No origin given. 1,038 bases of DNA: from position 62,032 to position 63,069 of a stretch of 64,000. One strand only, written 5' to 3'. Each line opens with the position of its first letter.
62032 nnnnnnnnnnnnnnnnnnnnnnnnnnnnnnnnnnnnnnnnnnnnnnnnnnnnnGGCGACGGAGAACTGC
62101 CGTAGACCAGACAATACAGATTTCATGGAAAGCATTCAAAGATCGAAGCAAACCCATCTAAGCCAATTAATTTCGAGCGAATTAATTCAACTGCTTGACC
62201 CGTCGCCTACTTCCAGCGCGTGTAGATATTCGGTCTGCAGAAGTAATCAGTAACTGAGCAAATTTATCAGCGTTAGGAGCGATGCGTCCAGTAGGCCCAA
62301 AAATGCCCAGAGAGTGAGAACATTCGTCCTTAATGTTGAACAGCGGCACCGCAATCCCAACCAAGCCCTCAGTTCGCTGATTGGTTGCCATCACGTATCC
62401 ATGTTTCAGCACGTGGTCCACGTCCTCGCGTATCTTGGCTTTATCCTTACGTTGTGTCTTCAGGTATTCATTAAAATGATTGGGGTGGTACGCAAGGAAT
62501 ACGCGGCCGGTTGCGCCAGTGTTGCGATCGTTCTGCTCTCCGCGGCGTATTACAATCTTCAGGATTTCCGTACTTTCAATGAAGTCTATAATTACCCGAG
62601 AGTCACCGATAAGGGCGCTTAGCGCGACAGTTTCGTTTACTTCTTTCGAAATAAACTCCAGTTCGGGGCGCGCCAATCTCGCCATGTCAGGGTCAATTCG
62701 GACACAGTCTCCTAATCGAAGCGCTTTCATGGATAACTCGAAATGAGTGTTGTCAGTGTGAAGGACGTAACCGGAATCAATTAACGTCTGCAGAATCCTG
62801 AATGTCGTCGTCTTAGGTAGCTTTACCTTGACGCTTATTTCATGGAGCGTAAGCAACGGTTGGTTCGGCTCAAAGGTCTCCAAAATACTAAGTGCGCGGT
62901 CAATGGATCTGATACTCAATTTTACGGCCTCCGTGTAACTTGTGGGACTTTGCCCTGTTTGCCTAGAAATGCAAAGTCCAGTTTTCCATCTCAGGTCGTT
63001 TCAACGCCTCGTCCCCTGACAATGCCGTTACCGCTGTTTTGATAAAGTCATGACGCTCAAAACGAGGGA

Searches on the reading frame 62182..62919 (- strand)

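Call 14: search_protein_families(library=pfam, proteins=[window:62182-62919:-], max_evalue=0.01)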
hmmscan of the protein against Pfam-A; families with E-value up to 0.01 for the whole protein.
window:62182-62919:- (245 aa): 5 families
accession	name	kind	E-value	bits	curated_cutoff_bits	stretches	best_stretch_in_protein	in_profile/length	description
PF01614.24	IclR_C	-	9.5e-22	77.8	24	1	78-233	8-174/174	Bacterial transcriptional regulator IclR C-terminal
PF09339.16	HTH_IclR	-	2.1e-13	50.2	22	1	5-52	1-48/52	IclR helix-turn-helix domain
PF12802.13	MarR_2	-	0.0011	19.6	27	1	9-52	10-50/61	MarR family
PF13412.12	HTH_24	-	0.008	16.2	21.9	0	21-52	16-47/48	Winged helix-turn-helix DNA-binding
PF01978.25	TrmB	-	0.0091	16.3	25.6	0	23-53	23-53/68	Sugar-specific transcriptional regulator TrmB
